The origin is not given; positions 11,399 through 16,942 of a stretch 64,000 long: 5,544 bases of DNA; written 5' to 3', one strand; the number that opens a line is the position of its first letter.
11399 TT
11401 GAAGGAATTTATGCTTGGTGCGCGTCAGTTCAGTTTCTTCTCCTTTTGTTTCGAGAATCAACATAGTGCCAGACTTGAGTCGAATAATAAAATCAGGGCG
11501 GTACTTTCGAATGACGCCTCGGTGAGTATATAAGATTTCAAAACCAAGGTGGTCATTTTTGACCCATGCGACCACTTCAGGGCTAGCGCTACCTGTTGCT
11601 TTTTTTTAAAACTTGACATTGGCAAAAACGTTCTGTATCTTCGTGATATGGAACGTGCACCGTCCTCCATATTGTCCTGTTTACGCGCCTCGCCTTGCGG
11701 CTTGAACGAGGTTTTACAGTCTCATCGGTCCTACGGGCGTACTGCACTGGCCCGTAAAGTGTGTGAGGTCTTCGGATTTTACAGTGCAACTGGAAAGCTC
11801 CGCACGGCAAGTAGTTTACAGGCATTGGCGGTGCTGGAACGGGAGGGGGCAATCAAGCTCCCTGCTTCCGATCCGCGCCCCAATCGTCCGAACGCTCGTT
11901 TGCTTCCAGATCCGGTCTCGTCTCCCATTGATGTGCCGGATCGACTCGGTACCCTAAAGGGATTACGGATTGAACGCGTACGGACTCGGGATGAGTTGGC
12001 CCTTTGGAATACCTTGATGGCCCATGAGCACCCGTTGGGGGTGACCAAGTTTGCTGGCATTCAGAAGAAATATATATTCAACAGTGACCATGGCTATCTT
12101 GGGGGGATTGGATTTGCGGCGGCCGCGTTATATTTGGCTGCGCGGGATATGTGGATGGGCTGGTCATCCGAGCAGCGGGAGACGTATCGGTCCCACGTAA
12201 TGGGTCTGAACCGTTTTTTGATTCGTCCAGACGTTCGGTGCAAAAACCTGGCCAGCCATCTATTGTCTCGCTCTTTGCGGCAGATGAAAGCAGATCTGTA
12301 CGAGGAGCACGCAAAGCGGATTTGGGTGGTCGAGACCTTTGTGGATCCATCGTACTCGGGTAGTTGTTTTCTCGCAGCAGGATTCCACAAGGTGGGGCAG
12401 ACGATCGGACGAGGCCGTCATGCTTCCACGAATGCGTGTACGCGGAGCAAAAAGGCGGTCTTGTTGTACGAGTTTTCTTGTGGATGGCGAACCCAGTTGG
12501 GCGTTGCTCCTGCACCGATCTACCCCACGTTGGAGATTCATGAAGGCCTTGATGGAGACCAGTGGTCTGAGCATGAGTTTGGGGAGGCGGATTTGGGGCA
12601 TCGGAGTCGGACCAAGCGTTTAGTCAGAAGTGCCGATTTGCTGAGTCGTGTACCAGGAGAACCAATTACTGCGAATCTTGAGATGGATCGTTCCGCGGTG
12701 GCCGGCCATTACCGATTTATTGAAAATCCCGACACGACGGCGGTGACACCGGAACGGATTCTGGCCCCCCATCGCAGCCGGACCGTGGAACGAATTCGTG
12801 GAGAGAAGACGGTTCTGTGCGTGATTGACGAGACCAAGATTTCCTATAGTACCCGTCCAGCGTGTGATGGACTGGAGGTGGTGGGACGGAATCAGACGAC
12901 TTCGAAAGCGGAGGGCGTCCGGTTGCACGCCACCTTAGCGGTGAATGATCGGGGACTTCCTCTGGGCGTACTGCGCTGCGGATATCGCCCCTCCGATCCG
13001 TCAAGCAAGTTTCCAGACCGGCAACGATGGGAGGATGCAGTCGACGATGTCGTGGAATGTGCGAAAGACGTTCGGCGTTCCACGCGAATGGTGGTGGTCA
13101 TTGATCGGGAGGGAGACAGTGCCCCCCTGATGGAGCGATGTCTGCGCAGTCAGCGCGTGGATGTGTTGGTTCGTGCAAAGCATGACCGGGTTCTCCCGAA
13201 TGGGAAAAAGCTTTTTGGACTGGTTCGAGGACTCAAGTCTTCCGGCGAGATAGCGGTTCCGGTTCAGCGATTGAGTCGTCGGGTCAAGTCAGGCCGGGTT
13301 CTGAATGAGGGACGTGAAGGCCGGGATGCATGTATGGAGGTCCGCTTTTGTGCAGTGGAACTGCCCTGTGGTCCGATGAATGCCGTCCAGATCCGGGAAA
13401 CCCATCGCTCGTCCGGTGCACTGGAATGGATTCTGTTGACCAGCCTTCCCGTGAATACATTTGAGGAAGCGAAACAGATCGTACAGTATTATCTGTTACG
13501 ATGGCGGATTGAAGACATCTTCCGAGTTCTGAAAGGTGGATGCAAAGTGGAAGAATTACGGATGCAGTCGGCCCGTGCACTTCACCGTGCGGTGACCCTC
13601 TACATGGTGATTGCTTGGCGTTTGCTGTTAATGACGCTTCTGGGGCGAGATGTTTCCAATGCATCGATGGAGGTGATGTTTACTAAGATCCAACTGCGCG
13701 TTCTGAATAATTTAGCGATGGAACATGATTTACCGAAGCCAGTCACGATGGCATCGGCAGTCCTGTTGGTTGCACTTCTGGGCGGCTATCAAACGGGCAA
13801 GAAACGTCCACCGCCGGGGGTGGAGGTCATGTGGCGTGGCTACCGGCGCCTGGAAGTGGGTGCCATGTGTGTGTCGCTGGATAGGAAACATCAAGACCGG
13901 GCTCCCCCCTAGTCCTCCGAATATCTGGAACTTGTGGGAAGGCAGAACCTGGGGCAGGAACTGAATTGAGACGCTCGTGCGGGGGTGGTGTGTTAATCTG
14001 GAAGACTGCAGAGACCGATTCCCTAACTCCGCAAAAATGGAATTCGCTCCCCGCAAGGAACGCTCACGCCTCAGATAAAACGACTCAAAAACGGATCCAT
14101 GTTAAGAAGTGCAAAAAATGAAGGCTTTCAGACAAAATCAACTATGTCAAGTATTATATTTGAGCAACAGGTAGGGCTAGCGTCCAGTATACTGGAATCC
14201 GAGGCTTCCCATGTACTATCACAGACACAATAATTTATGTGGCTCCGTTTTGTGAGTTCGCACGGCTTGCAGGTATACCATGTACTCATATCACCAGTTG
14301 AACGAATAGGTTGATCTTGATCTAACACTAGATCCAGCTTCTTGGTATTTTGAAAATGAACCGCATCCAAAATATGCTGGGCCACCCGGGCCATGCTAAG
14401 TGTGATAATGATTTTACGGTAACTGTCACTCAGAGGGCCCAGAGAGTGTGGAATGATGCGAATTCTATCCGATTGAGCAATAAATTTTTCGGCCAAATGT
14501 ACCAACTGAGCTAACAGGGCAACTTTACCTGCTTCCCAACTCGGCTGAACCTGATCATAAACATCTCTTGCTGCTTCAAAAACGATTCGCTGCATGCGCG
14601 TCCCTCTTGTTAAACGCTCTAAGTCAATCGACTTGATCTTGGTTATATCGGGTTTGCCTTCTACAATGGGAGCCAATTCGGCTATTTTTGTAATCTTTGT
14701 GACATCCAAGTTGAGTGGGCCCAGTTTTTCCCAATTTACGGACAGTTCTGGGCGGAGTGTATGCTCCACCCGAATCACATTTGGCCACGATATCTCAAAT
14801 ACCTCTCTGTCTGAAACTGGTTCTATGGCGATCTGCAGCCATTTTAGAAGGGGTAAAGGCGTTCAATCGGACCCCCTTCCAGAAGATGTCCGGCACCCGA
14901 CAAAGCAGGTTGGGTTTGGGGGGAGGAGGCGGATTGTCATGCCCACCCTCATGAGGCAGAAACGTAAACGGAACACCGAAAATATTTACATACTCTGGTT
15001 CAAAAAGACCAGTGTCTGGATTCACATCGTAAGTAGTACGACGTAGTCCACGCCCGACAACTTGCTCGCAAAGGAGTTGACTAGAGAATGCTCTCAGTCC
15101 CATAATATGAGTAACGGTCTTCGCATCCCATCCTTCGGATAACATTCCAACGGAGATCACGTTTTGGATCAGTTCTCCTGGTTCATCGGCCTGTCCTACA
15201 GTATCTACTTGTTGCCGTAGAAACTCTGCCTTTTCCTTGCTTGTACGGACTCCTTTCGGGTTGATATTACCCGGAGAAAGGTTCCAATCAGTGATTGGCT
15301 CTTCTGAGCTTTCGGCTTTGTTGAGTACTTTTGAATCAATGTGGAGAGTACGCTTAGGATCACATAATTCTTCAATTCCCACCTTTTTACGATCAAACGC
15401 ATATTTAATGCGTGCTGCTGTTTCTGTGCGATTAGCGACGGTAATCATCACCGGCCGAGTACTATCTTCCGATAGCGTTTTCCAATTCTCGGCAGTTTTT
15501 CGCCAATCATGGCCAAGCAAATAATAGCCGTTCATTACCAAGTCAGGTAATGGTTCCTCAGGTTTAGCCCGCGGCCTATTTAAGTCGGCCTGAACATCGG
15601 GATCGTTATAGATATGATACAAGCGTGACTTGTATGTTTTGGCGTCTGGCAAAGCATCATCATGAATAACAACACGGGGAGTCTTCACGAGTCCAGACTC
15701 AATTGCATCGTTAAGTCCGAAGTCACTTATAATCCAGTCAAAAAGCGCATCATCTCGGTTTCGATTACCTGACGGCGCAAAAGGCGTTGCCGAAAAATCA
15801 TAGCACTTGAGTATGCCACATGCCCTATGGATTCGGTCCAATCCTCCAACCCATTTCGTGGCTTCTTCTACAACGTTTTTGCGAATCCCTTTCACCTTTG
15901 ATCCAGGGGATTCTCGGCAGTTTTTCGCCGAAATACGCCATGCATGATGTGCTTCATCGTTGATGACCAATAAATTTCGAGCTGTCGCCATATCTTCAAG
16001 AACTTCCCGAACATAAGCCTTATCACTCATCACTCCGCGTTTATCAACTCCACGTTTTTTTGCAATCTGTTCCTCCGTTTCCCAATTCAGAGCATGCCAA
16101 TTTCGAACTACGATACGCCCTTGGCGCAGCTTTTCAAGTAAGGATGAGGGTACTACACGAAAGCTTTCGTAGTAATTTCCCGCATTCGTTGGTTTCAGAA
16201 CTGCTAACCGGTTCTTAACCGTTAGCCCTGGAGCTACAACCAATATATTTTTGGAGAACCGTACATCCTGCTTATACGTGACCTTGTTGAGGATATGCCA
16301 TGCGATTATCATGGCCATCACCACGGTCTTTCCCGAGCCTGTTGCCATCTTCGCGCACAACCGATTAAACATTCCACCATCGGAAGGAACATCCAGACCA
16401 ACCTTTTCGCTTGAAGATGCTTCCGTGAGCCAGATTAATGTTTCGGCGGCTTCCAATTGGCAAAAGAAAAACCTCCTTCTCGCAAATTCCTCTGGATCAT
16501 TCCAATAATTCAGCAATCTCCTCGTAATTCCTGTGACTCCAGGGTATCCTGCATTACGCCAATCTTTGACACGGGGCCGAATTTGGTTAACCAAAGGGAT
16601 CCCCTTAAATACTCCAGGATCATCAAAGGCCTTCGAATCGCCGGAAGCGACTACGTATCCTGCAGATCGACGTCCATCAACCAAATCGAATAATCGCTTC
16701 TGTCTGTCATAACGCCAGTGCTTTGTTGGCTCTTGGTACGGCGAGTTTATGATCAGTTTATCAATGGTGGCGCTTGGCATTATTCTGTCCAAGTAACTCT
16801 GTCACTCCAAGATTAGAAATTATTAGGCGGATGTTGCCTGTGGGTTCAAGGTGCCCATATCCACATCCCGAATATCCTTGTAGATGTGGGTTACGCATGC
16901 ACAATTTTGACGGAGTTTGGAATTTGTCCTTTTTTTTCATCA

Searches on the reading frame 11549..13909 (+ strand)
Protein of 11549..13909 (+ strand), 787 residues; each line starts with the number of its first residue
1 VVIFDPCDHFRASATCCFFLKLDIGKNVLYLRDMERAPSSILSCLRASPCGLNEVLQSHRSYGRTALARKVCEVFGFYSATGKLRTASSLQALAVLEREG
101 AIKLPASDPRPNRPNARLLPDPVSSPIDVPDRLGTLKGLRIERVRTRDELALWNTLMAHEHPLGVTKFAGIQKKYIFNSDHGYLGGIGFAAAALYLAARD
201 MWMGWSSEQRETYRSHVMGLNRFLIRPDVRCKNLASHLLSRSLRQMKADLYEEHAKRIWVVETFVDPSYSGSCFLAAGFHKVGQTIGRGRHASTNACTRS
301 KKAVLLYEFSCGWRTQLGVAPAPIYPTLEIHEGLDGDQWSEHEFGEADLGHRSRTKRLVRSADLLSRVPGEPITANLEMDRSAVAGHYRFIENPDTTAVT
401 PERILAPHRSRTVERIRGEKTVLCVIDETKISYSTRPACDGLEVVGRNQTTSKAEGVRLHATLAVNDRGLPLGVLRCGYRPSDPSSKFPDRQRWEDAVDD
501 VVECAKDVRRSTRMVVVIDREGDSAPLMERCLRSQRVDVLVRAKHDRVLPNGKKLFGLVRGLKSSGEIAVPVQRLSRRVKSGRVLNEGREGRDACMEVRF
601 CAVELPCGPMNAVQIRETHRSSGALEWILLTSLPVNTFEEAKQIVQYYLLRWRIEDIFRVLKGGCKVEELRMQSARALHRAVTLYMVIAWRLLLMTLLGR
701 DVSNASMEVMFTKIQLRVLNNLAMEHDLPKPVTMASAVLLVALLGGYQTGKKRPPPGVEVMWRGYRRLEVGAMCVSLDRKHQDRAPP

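Call 59: search_protein_families(library=pfam, proteins=[window:11549-13909:+], max_evalue=0.001)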
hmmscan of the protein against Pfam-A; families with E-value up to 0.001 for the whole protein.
window:11549-13909:+ (787 aa): 3 families
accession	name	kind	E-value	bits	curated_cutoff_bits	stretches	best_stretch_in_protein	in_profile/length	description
PF14236.12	DruA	-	1.3e-19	70.9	27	1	135-295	46-227/297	Druantia protein DruA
PF01609.27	DDE_Tnp_1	-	9.1e-09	35.8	23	1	509-686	73-195/200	Transposase DDE domain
PF14706.11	Tnp_DNA_bind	-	2.2e-07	31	24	1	338-394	1-56/58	Transposase DNA-binding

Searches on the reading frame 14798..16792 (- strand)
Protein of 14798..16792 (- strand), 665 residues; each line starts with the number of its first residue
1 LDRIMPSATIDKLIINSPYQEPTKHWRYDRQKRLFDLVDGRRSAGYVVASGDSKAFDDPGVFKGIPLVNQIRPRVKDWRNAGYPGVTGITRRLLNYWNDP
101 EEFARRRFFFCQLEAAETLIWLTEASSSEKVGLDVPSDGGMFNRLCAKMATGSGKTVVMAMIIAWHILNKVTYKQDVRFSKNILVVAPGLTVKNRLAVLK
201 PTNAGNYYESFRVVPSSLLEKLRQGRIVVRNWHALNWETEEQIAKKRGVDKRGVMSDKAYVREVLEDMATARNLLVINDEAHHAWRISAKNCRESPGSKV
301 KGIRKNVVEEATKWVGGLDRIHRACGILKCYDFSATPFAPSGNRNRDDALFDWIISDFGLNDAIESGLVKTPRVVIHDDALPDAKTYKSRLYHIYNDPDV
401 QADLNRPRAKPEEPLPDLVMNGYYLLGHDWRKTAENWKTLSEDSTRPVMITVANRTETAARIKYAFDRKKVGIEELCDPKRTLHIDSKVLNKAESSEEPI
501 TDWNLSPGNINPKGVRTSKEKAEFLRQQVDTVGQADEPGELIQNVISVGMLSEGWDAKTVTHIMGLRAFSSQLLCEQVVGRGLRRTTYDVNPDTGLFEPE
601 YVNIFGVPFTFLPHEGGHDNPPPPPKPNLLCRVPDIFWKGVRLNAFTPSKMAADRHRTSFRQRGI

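Call 59: search_protein_families(library=pfam, proteins=[window:14798-16792:-], max_evalue=0.001)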
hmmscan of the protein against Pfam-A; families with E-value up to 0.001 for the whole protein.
window:14798-16792:- (665 aa): 1 family
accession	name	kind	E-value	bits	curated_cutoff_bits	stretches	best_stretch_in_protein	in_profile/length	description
PF04851.21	ResIII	-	1.4e-09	38.5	22.5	1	142-288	23-142/164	Type III restriction enzyme, res subunit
